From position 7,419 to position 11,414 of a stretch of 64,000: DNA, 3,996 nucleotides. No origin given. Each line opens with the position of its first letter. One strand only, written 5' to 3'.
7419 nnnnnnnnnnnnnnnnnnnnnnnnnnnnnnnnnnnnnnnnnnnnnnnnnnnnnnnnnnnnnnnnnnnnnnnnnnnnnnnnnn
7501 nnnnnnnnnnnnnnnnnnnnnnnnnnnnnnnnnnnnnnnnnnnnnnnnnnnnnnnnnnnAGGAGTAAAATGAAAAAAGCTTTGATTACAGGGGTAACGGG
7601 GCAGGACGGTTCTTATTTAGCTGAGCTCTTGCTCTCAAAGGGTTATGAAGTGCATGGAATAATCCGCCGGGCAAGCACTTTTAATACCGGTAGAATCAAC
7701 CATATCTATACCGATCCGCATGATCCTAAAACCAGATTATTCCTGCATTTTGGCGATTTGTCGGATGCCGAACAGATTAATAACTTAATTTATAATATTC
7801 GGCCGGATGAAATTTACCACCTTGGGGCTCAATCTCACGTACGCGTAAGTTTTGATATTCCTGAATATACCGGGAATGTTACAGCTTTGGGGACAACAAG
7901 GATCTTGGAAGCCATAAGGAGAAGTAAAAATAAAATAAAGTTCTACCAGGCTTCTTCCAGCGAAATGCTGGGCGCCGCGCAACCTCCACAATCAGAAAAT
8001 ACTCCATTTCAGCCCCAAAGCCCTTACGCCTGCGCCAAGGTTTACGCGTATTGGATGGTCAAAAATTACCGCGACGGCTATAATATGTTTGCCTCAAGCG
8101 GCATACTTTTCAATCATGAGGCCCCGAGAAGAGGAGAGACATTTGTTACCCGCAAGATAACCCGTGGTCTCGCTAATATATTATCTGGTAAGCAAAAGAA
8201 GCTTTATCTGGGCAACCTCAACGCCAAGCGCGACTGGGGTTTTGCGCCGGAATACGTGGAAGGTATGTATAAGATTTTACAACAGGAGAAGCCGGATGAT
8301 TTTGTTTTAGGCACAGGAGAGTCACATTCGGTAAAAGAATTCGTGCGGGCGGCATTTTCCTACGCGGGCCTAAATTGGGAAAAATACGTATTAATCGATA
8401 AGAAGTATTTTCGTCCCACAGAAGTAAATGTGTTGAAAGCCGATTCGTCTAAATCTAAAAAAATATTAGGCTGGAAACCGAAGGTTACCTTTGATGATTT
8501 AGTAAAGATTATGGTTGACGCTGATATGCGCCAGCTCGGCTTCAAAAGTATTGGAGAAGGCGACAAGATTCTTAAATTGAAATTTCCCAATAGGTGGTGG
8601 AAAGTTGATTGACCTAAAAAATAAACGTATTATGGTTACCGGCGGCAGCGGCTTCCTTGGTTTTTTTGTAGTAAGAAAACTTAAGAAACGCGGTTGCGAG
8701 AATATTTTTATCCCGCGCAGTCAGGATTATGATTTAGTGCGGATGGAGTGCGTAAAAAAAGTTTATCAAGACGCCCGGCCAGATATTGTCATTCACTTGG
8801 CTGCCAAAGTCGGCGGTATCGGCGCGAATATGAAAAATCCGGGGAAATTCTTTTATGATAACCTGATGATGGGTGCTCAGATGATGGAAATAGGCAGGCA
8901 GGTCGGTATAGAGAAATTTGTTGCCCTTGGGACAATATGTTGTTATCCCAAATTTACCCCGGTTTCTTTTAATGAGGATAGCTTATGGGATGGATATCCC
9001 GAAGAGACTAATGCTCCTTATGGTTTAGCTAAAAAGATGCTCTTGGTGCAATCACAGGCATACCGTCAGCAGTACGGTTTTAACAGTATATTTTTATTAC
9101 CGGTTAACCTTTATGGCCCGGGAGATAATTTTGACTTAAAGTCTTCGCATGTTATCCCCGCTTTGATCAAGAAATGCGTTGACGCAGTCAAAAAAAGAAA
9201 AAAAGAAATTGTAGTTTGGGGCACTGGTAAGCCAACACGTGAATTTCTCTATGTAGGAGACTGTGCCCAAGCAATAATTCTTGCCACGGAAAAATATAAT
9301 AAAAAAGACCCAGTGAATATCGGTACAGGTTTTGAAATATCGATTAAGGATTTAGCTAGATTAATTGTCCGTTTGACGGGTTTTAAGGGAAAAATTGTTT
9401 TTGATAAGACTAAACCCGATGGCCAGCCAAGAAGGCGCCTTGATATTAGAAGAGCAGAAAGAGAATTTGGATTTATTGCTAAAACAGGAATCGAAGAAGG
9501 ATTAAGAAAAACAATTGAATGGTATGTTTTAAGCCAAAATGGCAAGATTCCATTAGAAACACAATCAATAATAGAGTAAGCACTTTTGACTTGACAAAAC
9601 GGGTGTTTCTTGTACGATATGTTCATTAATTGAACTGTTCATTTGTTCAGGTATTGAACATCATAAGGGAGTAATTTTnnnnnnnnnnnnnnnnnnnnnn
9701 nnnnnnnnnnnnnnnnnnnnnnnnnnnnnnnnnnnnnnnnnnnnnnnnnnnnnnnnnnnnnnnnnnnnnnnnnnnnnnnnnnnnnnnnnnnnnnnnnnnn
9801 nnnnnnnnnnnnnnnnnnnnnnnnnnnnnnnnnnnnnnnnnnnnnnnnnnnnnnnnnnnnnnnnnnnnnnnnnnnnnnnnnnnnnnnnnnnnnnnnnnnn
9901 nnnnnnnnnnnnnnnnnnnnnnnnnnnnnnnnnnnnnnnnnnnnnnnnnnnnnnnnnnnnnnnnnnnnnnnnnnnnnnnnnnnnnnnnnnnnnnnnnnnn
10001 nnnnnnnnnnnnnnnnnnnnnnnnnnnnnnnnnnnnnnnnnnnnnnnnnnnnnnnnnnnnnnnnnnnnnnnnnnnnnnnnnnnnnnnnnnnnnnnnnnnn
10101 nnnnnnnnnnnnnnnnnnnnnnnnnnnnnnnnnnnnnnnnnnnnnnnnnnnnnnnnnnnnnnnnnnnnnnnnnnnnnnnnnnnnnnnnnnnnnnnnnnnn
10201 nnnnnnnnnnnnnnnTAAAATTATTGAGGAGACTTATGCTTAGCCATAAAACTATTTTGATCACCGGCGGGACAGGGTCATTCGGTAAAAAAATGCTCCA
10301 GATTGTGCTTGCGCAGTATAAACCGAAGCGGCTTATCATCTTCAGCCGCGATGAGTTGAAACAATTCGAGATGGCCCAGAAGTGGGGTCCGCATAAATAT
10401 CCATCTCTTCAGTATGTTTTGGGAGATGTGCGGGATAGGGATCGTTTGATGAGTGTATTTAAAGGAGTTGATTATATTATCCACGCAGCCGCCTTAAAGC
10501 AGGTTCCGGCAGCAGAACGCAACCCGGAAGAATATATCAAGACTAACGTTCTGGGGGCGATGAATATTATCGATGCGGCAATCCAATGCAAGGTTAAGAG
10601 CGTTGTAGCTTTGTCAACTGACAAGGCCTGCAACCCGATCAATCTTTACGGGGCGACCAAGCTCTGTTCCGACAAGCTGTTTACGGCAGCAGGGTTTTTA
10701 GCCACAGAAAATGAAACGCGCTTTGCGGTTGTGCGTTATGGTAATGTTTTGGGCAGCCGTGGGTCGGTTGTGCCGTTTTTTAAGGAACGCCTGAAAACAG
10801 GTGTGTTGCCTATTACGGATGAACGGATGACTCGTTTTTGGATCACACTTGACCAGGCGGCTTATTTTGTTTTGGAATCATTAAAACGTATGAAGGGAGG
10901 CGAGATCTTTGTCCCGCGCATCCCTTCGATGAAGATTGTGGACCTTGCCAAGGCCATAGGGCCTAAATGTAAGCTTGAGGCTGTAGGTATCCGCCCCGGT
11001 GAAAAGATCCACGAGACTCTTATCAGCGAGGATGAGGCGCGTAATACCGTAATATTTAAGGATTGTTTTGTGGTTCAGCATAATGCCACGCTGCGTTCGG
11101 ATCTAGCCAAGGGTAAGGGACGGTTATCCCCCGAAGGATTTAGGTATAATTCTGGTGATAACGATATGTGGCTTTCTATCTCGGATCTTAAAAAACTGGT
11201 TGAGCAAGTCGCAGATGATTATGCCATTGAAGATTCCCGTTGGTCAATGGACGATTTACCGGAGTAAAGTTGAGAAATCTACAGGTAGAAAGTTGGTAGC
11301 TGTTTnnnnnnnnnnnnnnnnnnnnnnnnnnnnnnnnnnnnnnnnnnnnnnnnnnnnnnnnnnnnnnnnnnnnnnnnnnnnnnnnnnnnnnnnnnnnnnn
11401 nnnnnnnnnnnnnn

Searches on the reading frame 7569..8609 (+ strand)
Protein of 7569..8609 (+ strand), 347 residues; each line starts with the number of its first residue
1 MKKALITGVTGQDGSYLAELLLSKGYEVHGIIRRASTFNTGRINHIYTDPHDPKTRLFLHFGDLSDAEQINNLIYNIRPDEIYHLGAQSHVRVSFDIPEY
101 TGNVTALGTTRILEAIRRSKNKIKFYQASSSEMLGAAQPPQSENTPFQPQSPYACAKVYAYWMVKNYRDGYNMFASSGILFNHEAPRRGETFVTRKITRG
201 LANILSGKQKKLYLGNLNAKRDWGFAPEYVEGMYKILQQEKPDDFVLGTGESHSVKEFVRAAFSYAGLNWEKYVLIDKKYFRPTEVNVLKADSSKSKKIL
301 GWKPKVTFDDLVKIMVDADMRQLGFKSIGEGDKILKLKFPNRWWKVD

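Call 10: search_protein_families(library=pfam, proteins=[window:7569-8609:+])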
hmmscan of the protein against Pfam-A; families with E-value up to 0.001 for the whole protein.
window:7569-8609:+ (347 aa): 4 families
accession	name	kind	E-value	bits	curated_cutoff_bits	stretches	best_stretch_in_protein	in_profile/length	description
PF16363.11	GDP_Man_Dehyd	-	7e-136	453.5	27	1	5-315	1-332/332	GDP-mannose 4,6 dehydratase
PF01370.27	Epimerase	-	4e-69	233.1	20.9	1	4-248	1-240/240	NAD dependent epimerase/dehydratase family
PF04321.23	RmlD_sub_bind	-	6.7e-07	29.1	27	1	3-175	2-147/287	RmlD substrate binding domain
PF02719.21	Polysacc_synt_2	-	0.00012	21.8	20.2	1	5-118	2-117/293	Polysaccharide biosynthesis protein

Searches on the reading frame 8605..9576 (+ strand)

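Call 10: search_protein_families(library=pfam, proteins=[window:8605-9576:+])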
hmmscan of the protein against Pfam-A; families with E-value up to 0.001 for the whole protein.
window:8605-9576:+ (324 aa): 5 families
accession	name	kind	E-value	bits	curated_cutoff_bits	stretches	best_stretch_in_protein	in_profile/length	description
PF01370.27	Epimerase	-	3.3e-54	184.3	20.9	1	9-240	1-240/240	NAD dependent epimerase/dehydratase family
PF16363.11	GDP_Man_Dehyd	-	4.6e-28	99.1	27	1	41-303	58-332/332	GDP-mannose 4,6 dehydratase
PF04321.23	RmlD_sub_bind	-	1.1e-07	31.7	27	1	8-67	2-60/287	RmlD substrate binding domain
PF02719.21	Polysacc_synt_2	-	2.3e-07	30.8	20.2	0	46-110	65-128/293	Polysaccharide biosynthesis protein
PF01073.25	3Beta_HSD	-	1.8e-06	27.7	22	0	41-234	51-235/280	3-beta hydroxysteroid dehydrogenase/isomerase family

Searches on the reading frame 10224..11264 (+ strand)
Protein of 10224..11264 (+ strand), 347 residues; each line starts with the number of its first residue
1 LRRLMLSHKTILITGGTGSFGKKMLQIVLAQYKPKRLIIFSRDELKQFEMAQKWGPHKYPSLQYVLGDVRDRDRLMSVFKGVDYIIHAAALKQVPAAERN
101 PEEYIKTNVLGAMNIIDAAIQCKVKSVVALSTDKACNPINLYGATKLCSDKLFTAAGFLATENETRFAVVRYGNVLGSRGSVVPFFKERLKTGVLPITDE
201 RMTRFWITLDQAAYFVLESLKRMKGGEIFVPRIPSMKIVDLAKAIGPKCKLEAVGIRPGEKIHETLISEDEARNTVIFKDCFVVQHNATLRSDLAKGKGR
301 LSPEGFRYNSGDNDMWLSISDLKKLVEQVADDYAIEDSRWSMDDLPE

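Call 44: search_protein_families(library=pfam, proteins=[window:10224-11264:+])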
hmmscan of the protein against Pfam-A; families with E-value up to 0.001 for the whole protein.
window:10224-11264:+ (347 aa): 10 families
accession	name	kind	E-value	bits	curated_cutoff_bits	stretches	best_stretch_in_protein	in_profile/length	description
PF02719.21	Polysacc_synt_2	-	4.4e-101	338.4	20.2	1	11-285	1-292/293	Polysaccharide biosynthesis protein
PF01370.27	Epimerase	-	9.1e-24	84.6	20.9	1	11-227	1-235/240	NAD dependent epimerase/dehydratase family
PF16363.11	GDP_Man_Dehyd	-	5.6e-16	59.3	27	1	12-133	1-130/332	GDP-mannose 4,6 dehydratase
PF01073.25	3Beta_HSD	-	9.5e-14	51.5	22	1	12-137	1-121/280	3-beta hydroxysteroid dehydrogenase/isomerase family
PF04321.23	RmlD_sub_bind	-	3.2e-11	43.3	27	1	10-133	2-102/287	RmlD substrate binding domain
PF07993.18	NAD_binding_4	-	1.3e-08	34.8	20.1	1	13-139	1-143/258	Male sterility protein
PF13460.12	NAD_binding_10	-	6.2e-07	29.9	27.2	1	15-136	1-102/184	NAD(P)H-binding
PF05368.20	NmrA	-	1.3e-06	28.6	27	1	8-128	2-103/298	NmrA-like family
PF00106.31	adh_short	-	1.7e-05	24.9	26.6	1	9-170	1-177/195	short chain dehydrogenase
PF08659.16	KR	-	5.1e-05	23.7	22.6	1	10-131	2-135/180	KR domain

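Call 46: search_protein_families(library=ncbifam, proteins=[window:10224-11264:+], max_evalue=0.00001)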
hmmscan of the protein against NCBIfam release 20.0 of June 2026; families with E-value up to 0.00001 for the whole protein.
window:10224-11264:+ (347 aa): 18 families
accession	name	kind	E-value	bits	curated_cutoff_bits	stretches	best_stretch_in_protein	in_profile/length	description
TIGR03589.1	PseB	equivalog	4.5e-142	472.8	407.75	1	5-325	1-323/324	UDP-N-acetylglucosamine 4,6-dehydratase (inverting)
TIGR04130.1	FnlA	equivalog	4.3e-65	219.8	730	1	5-325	1-324/337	UDP-N-acetylglucosamine 4,6-dehydratase/5-epimerase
TIGR04180.1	EDH_00030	hypoth_equivalog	2.1e-17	63.2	475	1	11-134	1-123/297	NAD-dependent 4,6-dehydratase LegB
TIGR01179.1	galE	equivalog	2.3e-17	62.8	262.3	1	11-179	2-180/332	UDP-glucose 4-epimerase GalE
TIGR02622.1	CDP_4_6_dhtase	equivalog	2.7e-12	46.5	278.45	1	7-136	3-133/352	CDP-glucose 4,6-dehydratase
TIGR01181.1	dTDP_gluc_dehyt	equivalog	4.2e-12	45.8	365.1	1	11-139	2-132/321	dTDP-glucose 4,6-dehydratase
TIGR01214.1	rmlD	equivalog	5.6e-11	42.1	224.05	1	10-180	1-155/285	dTDP-4-dehydrorhamnose reductase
TIGR03466.1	HpnA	hypoth_equivalog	8.7e-11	41.3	367.65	1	10-132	2-113/327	hopanoid-associated sugar epimerase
NF041293.1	G6PDh_Azf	equivalog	2e-09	37.3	400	1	9-136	3-119/252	NAD-dependent glucose-6-phosphate dehydrogenase Azf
NF007956.0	PRK10675.1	subfamily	3.7e-09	36.2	394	1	11-131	3-123/338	UDP-glucose 4-epimerase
NF042422.1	oxyalk_red_OleD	equivalog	9.6e-09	35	580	1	11-133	3-111/329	2-alkyl-3-oxoalkanoate reductase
NF052578.1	StrlDmthSdmBMthl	equivalog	1.4e-08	34.9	600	1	10-144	2-124/328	sterol demethylase protein SdmB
TIGR02197.1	heptose_epim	equivalog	2e-08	33.7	274.6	1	11-180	1-175/316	ADP-glyceromanno-heptose 6-epimerase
NF042423.1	oxyalk_red_Shew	equivalog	1.1e-07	31.3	580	1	4-133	4-119/331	2-alkyl-3-oxoalkanoate reductase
TIGR01746.1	Thioester-redct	subfamily_domain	2.5e-07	30.3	213.35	0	80-198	87-226/371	thioester reductase domain-containing protein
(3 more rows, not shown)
